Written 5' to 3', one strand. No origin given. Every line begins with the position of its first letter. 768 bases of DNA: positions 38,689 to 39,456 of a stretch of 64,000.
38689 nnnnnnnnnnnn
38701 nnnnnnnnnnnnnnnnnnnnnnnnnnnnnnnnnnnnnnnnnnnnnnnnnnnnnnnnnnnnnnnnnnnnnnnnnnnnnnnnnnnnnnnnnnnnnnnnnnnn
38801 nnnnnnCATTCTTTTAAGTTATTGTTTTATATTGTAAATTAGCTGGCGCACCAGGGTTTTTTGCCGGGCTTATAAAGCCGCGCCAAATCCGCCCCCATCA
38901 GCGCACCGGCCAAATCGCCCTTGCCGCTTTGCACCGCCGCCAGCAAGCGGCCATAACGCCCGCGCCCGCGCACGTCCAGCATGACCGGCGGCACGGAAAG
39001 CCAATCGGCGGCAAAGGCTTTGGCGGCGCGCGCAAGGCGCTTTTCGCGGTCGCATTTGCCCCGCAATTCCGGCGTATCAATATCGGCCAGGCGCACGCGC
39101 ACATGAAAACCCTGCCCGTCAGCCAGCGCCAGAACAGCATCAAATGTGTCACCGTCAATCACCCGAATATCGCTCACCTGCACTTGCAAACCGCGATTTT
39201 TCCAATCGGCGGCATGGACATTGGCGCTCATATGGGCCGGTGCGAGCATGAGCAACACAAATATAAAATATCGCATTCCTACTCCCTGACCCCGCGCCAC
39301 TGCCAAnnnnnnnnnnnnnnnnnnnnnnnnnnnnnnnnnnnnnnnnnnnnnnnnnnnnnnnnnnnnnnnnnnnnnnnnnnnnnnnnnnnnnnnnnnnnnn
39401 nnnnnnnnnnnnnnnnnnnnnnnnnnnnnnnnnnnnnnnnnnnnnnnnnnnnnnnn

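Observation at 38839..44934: Secreted thermonuclease + PhoD-like phosphatase + Oar-like TBDR + S1/P1 nuclease: candidate TonB-dependent extracellular nucleic-acid/phosphorus scavenging locus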

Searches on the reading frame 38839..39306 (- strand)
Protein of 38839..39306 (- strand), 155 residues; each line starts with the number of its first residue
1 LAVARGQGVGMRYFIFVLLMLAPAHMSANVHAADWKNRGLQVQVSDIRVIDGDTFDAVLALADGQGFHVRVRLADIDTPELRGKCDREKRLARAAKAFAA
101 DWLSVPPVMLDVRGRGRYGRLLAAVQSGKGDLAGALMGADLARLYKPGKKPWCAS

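Call 3: search_protein_families(library=pfam, proteins=[window:38839-39306:-])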
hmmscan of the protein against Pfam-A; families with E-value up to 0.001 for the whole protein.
window:38839-39306:- (155 aa): 1 family
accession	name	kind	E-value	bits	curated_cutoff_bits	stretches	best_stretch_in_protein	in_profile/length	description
PF00565.23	SNase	-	5.9e-08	33.6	21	1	70-146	1-78/107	Staphylococcal nuclease homologue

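Call 4: search_protein_families(library=ncbifam, proteins=[window:38839-39306:-])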
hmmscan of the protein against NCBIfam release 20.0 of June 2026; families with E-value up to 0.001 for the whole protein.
window:38839-39306:- (155 aa): 3 families
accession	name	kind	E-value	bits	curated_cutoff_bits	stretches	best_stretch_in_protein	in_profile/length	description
NF047694.1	TnucaseNucIStaph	equivalog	8.5e-07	28.6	250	1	38-133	41-134/175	thermonuclease NucI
NF005083.0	PRK06518.1-3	subfamily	2.5e-05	23.7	283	1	28-115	22-110/193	hypothetical protein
NF047969.1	CaNuclEcnA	equivalog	0.0002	21.4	180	0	47-88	10-46/151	calcium-activated nuclease EcnA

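Call 54: search_solved_structures(query=window:38839-39276:-, show_alignments=1, max_evalue=0.01)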
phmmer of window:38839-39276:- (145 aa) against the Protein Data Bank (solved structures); distinct sequences matched with E-value up to 0.01: 0.

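Call 99: search_protein_families(library=phrogs, proteins=[window:38839-39276:-], max_evalue=0.001)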
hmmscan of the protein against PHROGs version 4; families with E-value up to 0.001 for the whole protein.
window:38839-39276:- (145 aa): 5 families
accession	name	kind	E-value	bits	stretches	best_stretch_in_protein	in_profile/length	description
phrog_452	-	DNA, RNA and nucleotide metabolism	6.7e-19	69.5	1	38-143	75-185/201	endonuclease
phrog_8809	-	unknown function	3.9e-09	35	1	25-136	1092-1205/2317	-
phrog_18798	-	unknown function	1.4e-06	29.6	1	37-132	10-101/124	-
phrog_20876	-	DNA, RNA and nucleotide metabolism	4.2e-05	23.7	1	27-115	162-240/395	nuclease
phrog_21828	-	unknown function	0.00065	20.4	1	18-119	27-119/225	-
